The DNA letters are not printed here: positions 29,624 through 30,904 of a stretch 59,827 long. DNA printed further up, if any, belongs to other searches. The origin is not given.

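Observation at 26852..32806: fabH embedded in a buk-ptb-porCDAB operon: anaerobic route to branched-chain fatty-acid primers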

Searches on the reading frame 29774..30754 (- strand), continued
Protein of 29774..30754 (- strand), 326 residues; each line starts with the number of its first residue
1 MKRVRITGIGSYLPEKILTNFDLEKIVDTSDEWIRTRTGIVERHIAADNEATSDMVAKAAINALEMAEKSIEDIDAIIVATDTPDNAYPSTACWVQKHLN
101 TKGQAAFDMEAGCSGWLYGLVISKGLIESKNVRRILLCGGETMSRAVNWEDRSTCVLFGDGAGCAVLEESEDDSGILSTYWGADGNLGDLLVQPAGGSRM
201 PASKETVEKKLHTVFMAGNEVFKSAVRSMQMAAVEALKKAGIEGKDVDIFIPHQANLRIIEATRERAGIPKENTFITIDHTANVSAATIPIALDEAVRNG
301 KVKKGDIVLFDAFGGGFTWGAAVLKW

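Call 18: find_encoding_contigs(protein=P0047, flank=10000, max_places=2)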
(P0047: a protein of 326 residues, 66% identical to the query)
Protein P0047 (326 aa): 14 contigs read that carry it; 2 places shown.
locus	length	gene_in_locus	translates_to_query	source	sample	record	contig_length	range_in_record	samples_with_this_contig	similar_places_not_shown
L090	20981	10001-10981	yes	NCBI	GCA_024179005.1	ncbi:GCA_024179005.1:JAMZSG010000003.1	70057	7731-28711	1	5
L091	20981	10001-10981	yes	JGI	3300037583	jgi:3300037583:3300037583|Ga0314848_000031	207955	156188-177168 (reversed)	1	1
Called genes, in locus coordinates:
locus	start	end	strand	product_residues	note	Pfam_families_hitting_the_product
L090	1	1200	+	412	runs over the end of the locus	PF00112:Peptidase_C1 (faint), PF03051:Peptidase_C1_2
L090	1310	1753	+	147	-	-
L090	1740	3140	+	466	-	PF00534:Glycos_transf_1, PF13692:Glyco_trans_1_4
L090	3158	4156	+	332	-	PF00535:Glycos_transf_2, PF10111:Glyco_tranf_2_2 (faint), PF13641:Glyco_tranf_2_3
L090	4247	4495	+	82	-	PF01192:RNA_pol_Rpb6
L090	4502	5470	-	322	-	PF01636:APH, PF02958:EcKL (weak)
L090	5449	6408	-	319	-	PF00483:NTP_transferase, PF12804:NTP_transf_3, PF24894:Hexapep_GlmU (weak), PF25084:LbH_EIF2B, PF25087:GMPPB_C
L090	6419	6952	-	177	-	PF01928:CYTH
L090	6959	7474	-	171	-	PF01661:Macro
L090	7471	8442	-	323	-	PF00348:polyprenyl_synt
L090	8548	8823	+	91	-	-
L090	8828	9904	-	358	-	PF00483:NTP_transferase, PF12804:NTP_transf_3 (weak), PF22640:ManC_GMP_beta-helix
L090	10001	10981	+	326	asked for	PF02797:Chal_sti_synt_C (faint), PF00108:Thiolase_N, PF07451:SpoVAD (faint), PF08545:ACP_syn_III, PF08541:ACP_syn_III_C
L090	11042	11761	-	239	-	PF02683:DsbD_TM, PF13386:DsbD_2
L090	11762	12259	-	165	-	PF00578:AhpC-TSA, PF08534:Redoxin, PF00255:GSHPx (weak), PF00085:Thioredoxin (weak), PF13098:Thioredoxin_2 (weak), PF13905:Thioredoxin_8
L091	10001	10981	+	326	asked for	PF02797:Chal_sti_synt_C (faint), PF00108:Thiolase_N, PF07451:SpoVAD (faint), PF08545:ACP_syn_III, PF08541:ACP_syn_III_C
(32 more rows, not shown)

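Call 19: search_solved_structures(query=window:29774-30754:-, max_evalue=1e-30)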
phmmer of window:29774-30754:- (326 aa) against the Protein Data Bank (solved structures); distinct sequences matched with E-value up to 1e-30: 39.
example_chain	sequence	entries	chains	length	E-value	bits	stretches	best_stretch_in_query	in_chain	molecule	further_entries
2ebd_A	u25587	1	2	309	1e-95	323.7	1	5-325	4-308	3-oxoacyl-[acyl-carrier-protein] synthase 3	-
8vd9_A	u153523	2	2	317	8.5e-95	320.7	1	3-326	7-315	Beta-ketoacyl-[acyl-carrier-protein] synthase III 1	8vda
6x7r_A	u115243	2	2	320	2.9e-89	302.5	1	5-325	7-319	3-oxoacyl-[acyl-carrier-protein] synthase 3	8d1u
1hn9_A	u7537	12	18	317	2.9e-89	302.5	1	5-325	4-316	BETA-KETOACYL-ACYL CARRIER PROTEIN SYNTHASE III | 3-oxoacyl-[acyl-carrier-protein] synthase III | 3-oxoacyl-[acyl-carrier-protein] synthase 3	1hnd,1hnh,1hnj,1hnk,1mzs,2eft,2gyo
9ka2_A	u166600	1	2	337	3.4e-89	302.3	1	5-325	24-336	Beta-ketoacyl-[acyl-carrier-protein] synthase III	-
3il9_A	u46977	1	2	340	3.5e-89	302.2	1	5-325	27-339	3-oxoacyl-[acyl-carrier-protein] synthase 3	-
1ub7_A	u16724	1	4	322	9.1e-89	300.9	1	6-326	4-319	3-oxoacyl-[acyl-carrier protein] synthase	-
1ebl_A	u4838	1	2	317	1.4e-88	300.3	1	5-325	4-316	BETA-KETOACYL-ACP SYNTHASE III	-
9ka5_A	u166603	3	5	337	1.6e-87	296.8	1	5-325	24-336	Beta-ketoacyl-[acyl-carrier-protein] synthase III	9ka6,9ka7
4nhd_A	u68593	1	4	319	2.5e-87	296.1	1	5-325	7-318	3-oxoacyl-[acyl-carrier-protein] synthase 3 protein 1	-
4ylt_A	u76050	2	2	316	5.1e-84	285.3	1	5-325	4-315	3-oxoacyl-[acyl-carrier-protein] synthase 3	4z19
3il3_A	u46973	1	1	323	4e-83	282.3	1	5-325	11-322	3-oxoacyl-[acyl-carrier-protein] synthase 3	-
4ryb_A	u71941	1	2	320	1.3e-80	274.1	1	2-325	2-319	3-oxoacyl-[acyl-carrier-protein] synthase 3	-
8vdb_A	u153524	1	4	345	3.1e-80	272.8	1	1-326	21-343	Beta-ketoacyl-[acyl-carrier-protein] synthase III 2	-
4dfe_A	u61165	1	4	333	6.4e-80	271.8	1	5-325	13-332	3-oxoacyl-[acyl-carrier-protein] synthase 3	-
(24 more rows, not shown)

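Call 25: find_related_loci(query=window:29774-30754:-, collection=metagenome_contigs, flank=8000)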
Query window:29774-30754:- (326 aa) in metagenome_contigs; peptide patterns used: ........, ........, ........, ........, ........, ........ (x = any residue, [..] = any of these).
598 stretches matched a pattern (row limit reached: there are more); 166 encode a relative of the query (tblastn E <= 1e-3); the best 80 are kept; 80 distinct loci.
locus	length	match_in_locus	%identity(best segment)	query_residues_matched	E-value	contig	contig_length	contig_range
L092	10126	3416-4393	94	1-326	0e+0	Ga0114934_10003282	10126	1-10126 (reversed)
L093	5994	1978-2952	63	2-326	8e-141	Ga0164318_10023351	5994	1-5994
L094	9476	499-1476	63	1-326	6e-139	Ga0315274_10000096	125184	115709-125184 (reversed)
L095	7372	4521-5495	62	2-326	3e-131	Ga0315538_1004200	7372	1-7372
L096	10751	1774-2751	57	1-326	7e-126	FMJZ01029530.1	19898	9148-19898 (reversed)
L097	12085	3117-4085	56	4-326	2e-121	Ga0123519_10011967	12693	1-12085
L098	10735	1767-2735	56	4-326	2e-121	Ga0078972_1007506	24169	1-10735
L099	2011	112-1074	59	5-326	1e-128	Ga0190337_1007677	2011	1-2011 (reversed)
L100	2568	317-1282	56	6-325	6e-123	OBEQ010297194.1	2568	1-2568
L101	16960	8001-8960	55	6-325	4e-114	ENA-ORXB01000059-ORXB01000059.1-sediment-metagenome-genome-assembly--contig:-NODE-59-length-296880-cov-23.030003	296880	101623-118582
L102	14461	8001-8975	53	3-326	1e-113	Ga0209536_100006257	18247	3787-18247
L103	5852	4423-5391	53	3-326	2e-113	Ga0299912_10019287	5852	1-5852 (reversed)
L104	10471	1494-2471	54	1-326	2e-113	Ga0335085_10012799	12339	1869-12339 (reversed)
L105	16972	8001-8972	53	2-326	5e-113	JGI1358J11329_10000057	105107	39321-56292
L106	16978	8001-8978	53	1-326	6e-113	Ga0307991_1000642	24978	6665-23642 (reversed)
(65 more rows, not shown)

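Call 29: search_protein_families(library=ncbifam, proteins=[L084:17703-18872:+, L084:18881-19810:+, L084:17412-17702:+, L084:16822-17412:+, L084:11868-13022:+, L084:13019-13891:+, L084:11551-11871:+, L088:12134-13315:+, L088:13294-14202:+, L088:10451-12118:+], max_evalue=1e-20)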
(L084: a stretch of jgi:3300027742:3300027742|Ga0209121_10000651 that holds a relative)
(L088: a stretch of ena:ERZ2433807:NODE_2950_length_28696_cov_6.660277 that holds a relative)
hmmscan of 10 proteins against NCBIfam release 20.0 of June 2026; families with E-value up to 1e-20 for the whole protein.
L084:17703-18872:+ (389 aa): 11 families
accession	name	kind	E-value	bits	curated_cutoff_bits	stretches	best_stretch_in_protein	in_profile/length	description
NF040682.1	PorA_Arch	equivalog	5.2e-150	499.7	550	1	2-389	2-387/387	pyruvate synthase subunit PorA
NF007201.0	PRK09622.1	equivalog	5.3e-122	407.6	590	1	8-379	15-388/405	2-oxoacid:ferredoxin oxidoreductase subunit alpha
NF006233.0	PRK08367.1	equivalog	6.1e-121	404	625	1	7-388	8-390/394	pyruvate ferredoxin oxidoreductase subunit alpha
NF006232.0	PRK08366.1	equivalog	2.8e-113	378.5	646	1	7-383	11-388/394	2-ketoisovalerate ferredoxin oxidoreductase subunit alpha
NF045764.1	PhenlGlyoxDHPadG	equivalog_domain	6.1e-93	311.4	700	1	4-380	3-389/398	NADH-dependent phenylglyoxylate dehydrogenase subunit alpha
NF045791.1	OxalOxredalpha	equivalog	5.2e-74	249.7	500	1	10-384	11-389/395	oxalate oxidoreductase subunit alpha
TIGR02176.1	pyruv_ox_red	equivalog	1.5e-64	218.5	911.35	1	8-373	6-381/1167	pyruvate:ferredoxin (flavodoxin) oxidoreductase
NF006412.0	PRK08659.1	equivalog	8.2e-34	117.4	411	1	8-317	10-333/378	2-oxoacid:acceptor oxidoreductase subunit alpha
NF005507.0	PRK07119.1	subfamily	2.2e-33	115.5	399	1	8-319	9-307/352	3-methyl-2-oxobutanoate dehydrogenase subunit VorB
TIGR03710.1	OAFO_sf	subfamily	8.8e-29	100.5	482.75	0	8-109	198-297/561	2-oxoacid:acceptor oxidoreductase subunit alpha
NF007206.0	PRK09627.1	equivalog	1.7e-25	89.7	579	1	3-319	3-335/375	2-oxoglutarate synthase subunit alpha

L084:18881-19810:+ (309 aa): 5 families
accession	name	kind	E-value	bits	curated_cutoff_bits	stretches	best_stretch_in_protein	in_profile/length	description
NF008819.1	PRK11865.1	equivalog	4.4e-126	420.2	405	1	10-303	9-298/300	pyruvate synthase subunit PorB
NF008818.0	PRK11864.1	subfamily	1.9e-103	345.7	405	1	11-306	10-297/300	3-methyl-2-oxobutanoate dehydrogenase subunit beta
NF045792.1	OxalOxredbeta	equivalog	2.3e-94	315.9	590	1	10-301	12-303/311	oxalate oxidoreductase subunit beta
NF045766.1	PhenlGlyoxDHPadI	equivalog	7.3e-71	239.2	700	1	7-306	144-438/443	NADH-dependent phenylglyoxylate dehydrogenase subunit beta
TIGR02176.1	pyruv_ox_red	equivalog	1.4e-27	96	911.35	1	103-304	958-1165/1167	pyruvate:ferredoxin (flavodoxin) oxidoreductase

L084:17412-17702:+ (96 aa): 6 families
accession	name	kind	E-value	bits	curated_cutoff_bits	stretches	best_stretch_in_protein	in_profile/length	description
NF040684.1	PorD_Arch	equivalog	2.1e-35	120.7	120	1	12-95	3-85/85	pyruvate synthase subunit PorD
TIGR02179.1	PorD_KorD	subfamily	1.1e-31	108.7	60.05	1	18-95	2-78/78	2-oxoacid:acceptor oxidoreductase, delta subunit, pyruvate/2-ketoisovalerate family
NF007203.0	PRK09624.1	equivalog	2.2e-28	98.6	171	1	10-94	20-103/105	pyuvate ferredoxin oxidoreductase subunit delta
NF045790.1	OxalOxreddelta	equivalog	3.3e-27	95.5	230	1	3-94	221-311/316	oxalate oxidoreductase subunit delta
NF007202.0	PRK09623.1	equivalog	3.9e-25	88.2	166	1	26-95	36-104/105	3-methyl-2-oxobutanoate dehydrogenase subunit delta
NF007204.0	PRK09625.1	equivalog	9.8e-24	83.9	125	1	22-87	40-104/133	pyruvate flavodoxin oxidoreductase subunit delta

L084:16822-17412:+ (196 aa): 6 families
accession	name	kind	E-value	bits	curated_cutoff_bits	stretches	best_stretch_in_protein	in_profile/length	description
TIGR02175.1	PorC_KorC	subfamily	2.1e-61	206.7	81.1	1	5-193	1-176/177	2-oxoacid:acceptor oxidoreductase, gamma subunit, pyruvate/2-ketoisovalerate family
NF040683.1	PorC_Meth_Thtga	equivalog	3.5e-57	192.9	270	1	6-194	2-175/177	pyruvate synthase subunit PorC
NF006321.0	PRK08534.1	equivalog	4.2e-54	183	225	1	5-194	1-179/181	pyruvate ferredoxin oxidoreductase subunit gamma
NF010632.0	PRK14029.1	equivalog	2.1e-49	167.7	335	1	5-192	1-180/185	pyruvate/ketoisovalerate ferredoxin oxidoreductase subunit gamma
NF004497.0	PRK05844.1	equivalog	3.3e-41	140.9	243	1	6-190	2-183/186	pyruvate flavodoxin oxidoreductase subunit gamma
NF045762.1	PhenlGlyoxDHPadE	equivalog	1.7e-39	135.6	300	1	6-192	2-179/187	NADH-dependent phenylglyoxylate dehydrogenase subunit gamma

L084:11868-13022:+ (384 aa): 12 families
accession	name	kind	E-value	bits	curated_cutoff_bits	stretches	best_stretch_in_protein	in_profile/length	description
NF040682.1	PorA_Arch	equivalog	3.4e-148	493.7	550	1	2-379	3-382/387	pyruvate synthase subunit PorA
NF006232.0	PRK08366.1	equivalog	1.3e-138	461.8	646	1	1-369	6-376/394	2-ketoisovalerate ferredoxin oxidoreductase subunit alpha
NF006233.0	PRK08367.1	equivalog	1e-129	432.9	625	1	1-383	3-390/394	pyruvate ferredoxin oxidoreductase subunit alpha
NF007201.0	PRK09622.1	equivalog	2.1e-92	310.1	590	1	4-370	12-381/405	2-oxoacid:ferredoxin oxidoreductase subunit alpha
NF045764.1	PhenlGlyoxDHPadG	equivalog_domain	7.2e-85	284.9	700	1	5-368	5-380/398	NADH-dependent phenylglyoxylate dehydrogenase subunit alpha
NF045791.1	OxalOxredalpha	equivalog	1.1e-82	278.2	500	1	2-368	4-376/395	oxalate oxidoreductase subunit alpha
TIGR02176.1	pyruv_ox_red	equivalog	2.5e-50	171.4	911.35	1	4-374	3-384/1167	pyruvate:ferredoxin (flavodoxin) oxidoreductase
NF006412.0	PRK08659.1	equivalog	1.3e-46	159.6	411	1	3-362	6-371/378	2-oxoacid:acceptor oxidoreductase subunit alpha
NF005507.0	PRK07119.1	subfamily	2.5e-42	145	399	1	2-365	4-346/352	3-methyl-2-oxobutanoate dehydrogenase subunit VorB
TIGR03710.1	OAFO_sf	subfamily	9.6e-40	136.7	482.75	1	4-326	195-532/561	2-oxoacid:acceptor oxidoreductase subunit alpha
NF007206.0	PRK09627.1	equivalog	2.9e-31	108.8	579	0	6-187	7-191/375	2-oxoglutarate synthase subunit alpha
NF041170.1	Oxoac_fdxalpha_Archa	equivalog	1e-25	90.2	800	0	5-183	238-430/636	2-oxoacid:ferredoxin oxidoreductase subunit alpha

L084:13019-13891:+ (290 aa): 4 families
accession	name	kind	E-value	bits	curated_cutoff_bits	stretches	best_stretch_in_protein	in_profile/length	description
NF008818.0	PRK11864.1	subfamily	4.6e-126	420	405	1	2-286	5-293/300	3-methyl-2-oxobutanoate dehydrogenase subunit beta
NF008819.1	PRK11865.1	equivalog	5e-116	387.2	405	1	2-286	5-297/300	pyruvate synthase subunit PorB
NF045766.1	PhenlGlyoxDHPadI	equivalog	1e-78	265.1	700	1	10-286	151-434/443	NADH-dependent phenylglyoxylate dehydrogenase subunit beta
NF045792.1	OxalOxredbeta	equivalog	9.9e-70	235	590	1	5-283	11-301/311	oxalate oxidoreductase subunit beta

L084:11551-11871:+ (106 aa): 4 families
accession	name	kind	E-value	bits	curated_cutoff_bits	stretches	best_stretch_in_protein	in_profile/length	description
NF007202.0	PRK09623.1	equivalog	1.7e-27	95.8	166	1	3-104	9-103/105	3-methyl-2-oxobutanoate dehydrogenase subunit delta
TIGR02179.1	PorD_KorD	subfamily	2e-26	91.9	60.05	1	29-104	9-77/78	2-oxoacid:acceptor oxidoreductase, delta subunit, pyruvate/2-ketoisovalerate family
NF040684.1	PorD_Arch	equivalog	1.7e-25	88.9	120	1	29-104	16-84/85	pyruvate synthase subunit PorD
NF007203.0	PRK09624.1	equivalog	6.2e-22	77.8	171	1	29-100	35-99/105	pyuvate ferredoxin oxidoreductase subunit delta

L088:12134-13315:+ (393 aa): 12 families
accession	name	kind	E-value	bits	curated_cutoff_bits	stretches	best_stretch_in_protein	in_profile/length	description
NF040682.1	PorA_Arch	equivalog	2e-149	497.8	550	1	10-393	4-387/387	pyruvate synthase subunit PorA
NF006232.0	PRK08366.1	equivalog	6.4e-144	479.4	646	1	9-382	7-379/394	2-ketoisovalerate ferredoxin oxidoreductase subunit alpha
NF006233.0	PRK08367.1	equivalog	3.4e-133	444.3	625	1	9-392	4-390/394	pyruvate ferredoxin oxidoreductase subunit alpha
NF007201.0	PRK09622.1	equivalog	6.4e-96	321.7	590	1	13-383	14-384/405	2-oxoacid:ferredoxin oxidoreductase subunit alpha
NF045764.1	PhenlGlyoxDHPadG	equivalog_domain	1e-83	281.1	700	1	13-388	6-393/398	NADH-dependent phenylglyoxylate dehydrogenase subunit alpha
NF045791.1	OxalOxredalpha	equivalog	3.1e-80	270.2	500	1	9-378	4-376/395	oxalate oxidoreductase subunit alpha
TIGR02176.1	pyruv_ox_red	equivalog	1.6e-48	165.4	911.35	1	12-382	4-383/1167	pyruvate:ferredoxin (flavodoxin) oxidoreductase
NF006412.0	PRK08659.1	equivalog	6.4e-46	157.3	411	1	9-326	5-336/378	2-oxoacid:acceptor oxidoreductase subunit alpha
NF005507.0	PRK07119.1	subfamily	5e-43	147.3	399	1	10-325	5-307/352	3-methyl-2-oxobutanoate dehydrogenase subunit VorB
TIGR03710.1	OAFO_sf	subfamily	3.4e-38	131.6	482.75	1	11-329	195-527/561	2-oxoacid:acceptor oxidoreductase subunit alpha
NF007206.0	PRK09627.1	equivalog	3.1e-31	108.7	579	0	11-189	5-186/375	2-oxoglutarate synthase subunit alpha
NF041170.1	Oxoac_fdxalpha_Archa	equivalog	2.8e-26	92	800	0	11-115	237-350/636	2-oxoacid:ferredoxin oxidoreductase subunit alpha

L088:13294-14202:+ (302 aa): 4 families
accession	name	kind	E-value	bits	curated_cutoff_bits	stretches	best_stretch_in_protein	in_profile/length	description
NF008818.0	PRK11864.1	subfamily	3.3e-122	407.3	405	1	11-300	5-297/300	3-methyl-2-oxobutanoate dehydrogenase subunit beta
NF008819.1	PRK11865.1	equivalog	1.9e-108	362.3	405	1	12-295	6-296/300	pyruvate synthase subunit PorB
NF045766.1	PhenlGlyoxDHPadI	equivalog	1.5e-73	248.1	700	1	17-290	149-428/443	NADH-dependent phenylglyoxylate dehydrogenase subunit beta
NF045792.1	OxalOxredbeta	equivalog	2.8e-66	223.6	590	1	12-289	9-297/311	oxalate oxidoreductase subunit beta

L088:10451-12118:+ (555 aa): 15 families
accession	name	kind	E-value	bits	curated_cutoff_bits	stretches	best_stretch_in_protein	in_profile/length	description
NF009410.0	PRK12771.1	subfamily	5.6e-156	520.4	516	1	22-552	31-565/566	NAD(P)-binding protein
NF009454.0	PRK12814.1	equivalog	3.9e-123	412.1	916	1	38-509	101-581/657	putative NADPH-dependent glutamate synthase small subunit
NF009414.0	PRK12778.1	equivalog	3.9e-119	399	1103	1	37-431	335-749/752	bifunctional dihydroorotate dehydrogenase B NAD binding subunit/NADPH-dependent glutamate synthase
TIGR01316.1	gltA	equivalog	4.1e-107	358.8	471.75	1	36-431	33-449/449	NADPH-dependent glutamate synthase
TIGR03315.1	Se_ygfK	equivalog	1.3e-96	324.1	835.3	1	37-543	443-934/1012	putative selenate reductase subunit YgfK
NF010590.0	PRK13984.1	equivalog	3e-91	306.4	946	1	40-431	197-606/611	putative oxidoreductase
TIGR01318.1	gltD_gamma_fam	subfamily_domain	2.3e-89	300.1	482.95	1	40-431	49-465/467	glutamate synthase, small subunit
NF009408.0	PRK12769.1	equivalog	1.1e-85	288.1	1003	1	39-432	234-652/659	formate-dependent uric acid utilization protein AegA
NF009413.0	PRK12775.1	equivalog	3.9e-81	273.2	1895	1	39-431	339-754/1006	putative trifunctional 2-polyprenylphenol hydroxylase/glutamate synthase subunit beta/ferritin domain-containing protein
NF009451.0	PRK12809.1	equivalog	8.6e-72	242.3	1154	1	26-428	204-631/639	formate-dependent uric acid utilization protein YgfT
NF009415.0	PRK12779.1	equivalog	6.8e-71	239.4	1519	1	33-427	202-622/944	putative bifunctional glutamate synthase subunit beta/2-polyprenylphenol hydroxylase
NF009409.0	PRK12770.1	subfamily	1.3e-66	225.2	343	1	123-434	12-353/360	putative glutamate synthase subunit beta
TIGR01317.1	GOGAT_sm_gam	subfamily_domain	3.8e-65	220.6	447.7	1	44-433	57-480/485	glutamate synthase small subunit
NF045663.1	diclust_near_Sec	equivalog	4.5e-52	177.1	530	1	36-226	15-201/759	pyridine nucleotide-disulfide oxidoreductase/dicluster-binding protein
NF040684.1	PorD_Arch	equivalog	2.5e-21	75.6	120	0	499-552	31-84/85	pyruvate synthase subunit PorD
